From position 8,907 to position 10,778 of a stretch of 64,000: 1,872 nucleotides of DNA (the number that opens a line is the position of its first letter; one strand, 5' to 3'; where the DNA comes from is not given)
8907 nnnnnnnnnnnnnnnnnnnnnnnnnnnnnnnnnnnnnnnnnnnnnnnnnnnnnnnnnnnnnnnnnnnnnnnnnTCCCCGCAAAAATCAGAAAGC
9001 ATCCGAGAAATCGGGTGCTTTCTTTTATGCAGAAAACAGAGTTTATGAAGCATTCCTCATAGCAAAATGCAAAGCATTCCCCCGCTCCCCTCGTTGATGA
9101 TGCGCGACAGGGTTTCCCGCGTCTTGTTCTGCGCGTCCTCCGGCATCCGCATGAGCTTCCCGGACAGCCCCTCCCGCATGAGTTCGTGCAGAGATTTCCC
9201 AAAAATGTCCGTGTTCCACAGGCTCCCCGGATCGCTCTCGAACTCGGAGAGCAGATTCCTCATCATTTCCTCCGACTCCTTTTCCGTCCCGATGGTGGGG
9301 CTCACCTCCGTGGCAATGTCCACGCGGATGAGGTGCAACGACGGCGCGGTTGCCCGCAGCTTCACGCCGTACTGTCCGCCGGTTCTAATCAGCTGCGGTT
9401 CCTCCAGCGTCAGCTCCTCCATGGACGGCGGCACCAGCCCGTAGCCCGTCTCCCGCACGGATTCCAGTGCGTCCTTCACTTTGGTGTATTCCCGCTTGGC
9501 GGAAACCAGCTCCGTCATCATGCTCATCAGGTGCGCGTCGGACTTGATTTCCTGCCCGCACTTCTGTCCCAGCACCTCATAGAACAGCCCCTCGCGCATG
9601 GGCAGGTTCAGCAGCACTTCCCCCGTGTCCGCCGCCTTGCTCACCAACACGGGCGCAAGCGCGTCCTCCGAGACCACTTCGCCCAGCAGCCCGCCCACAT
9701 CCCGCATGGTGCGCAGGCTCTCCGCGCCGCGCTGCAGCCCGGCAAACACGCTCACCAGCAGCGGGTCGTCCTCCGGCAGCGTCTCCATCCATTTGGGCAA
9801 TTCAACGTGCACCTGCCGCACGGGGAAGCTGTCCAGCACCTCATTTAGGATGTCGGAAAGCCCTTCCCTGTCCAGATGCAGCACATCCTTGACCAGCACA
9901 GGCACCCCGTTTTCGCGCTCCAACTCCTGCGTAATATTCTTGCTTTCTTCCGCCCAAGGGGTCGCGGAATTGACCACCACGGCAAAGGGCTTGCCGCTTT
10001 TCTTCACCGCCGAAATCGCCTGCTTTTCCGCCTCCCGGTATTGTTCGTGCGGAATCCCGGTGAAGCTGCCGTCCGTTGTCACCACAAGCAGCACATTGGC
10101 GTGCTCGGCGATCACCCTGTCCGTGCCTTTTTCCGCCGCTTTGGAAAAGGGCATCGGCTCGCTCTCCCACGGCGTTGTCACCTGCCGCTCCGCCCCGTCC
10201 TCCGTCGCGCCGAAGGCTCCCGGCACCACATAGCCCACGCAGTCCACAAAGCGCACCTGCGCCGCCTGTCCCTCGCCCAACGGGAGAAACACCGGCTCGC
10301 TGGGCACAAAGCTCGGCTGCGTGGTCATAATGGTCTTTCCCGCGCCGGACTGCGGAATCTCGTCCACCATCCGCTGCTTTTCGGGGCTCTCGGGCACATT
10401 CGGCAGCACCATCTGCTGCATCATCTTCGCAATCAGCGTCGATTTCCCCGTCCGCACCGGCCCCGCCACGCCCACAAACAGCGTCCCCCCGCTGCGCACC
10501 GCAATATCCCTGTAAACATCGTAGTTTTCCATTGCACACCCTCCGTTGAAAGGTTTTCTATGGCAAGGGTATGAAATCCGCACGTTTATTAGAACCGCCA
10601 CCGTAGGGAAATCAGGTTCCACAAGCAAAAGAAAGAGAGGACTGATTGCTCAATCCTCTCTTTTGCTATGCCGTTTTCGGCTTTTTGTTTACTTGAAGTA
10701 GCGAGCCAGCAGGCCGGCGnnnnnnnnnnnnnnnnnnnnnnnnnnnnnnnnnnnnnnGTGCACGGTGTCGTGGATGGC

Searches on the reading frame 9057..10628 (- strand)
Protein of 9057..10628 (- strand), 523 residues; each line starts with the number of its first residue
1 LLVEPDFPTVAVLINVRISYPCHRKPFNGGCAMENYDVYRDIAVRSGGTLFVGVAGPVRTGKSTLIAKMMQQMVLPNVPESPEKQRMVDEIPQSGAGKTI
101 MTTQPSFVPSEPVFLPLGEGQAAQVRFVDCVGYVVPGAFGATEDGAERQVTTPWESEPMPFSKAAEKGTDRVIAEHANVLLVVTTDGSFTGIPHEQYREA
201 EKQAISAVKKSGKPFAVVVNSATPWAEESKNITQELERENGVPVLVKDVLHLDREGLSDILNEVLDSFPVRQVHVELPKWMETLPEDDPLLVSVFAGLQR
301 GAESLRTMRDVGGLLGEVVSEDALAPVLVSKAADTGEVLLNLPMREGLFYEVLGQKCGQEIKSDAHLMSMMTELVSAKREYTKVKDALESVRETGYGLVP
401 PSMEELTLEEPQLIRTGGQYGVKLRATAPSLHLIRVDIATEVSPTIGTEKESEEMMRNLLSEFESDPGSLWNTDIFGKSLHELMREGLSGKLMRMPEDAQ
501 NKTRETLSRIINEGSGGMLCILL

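Call 95: search_protein_families(library=pfam, proteins=[window:9057-10628:-], max_evalue=0.0001)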
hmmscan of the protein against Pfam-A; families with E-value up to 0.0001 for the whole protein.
window:9057-10628:- (523 aa): 3 families
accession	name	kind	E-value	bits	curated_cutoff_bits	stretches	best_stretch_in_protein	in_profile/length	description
PF09547.16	SpoIVA_ATPase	-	2.5e-89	299.2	26.6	1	33-269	1-237/237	Stage IV sporulation protein A, ATPase domain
PF20438.3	SpoIVA_middle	-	5.2e-56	190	25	1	270-447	1-179/179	Stage IV sporulation protein A, middle domain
PF20439.3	SpoIVA_C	-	2.1e-29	101.9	25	1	448-523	1-76/76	Sporulation stage IV protein A, C-terminal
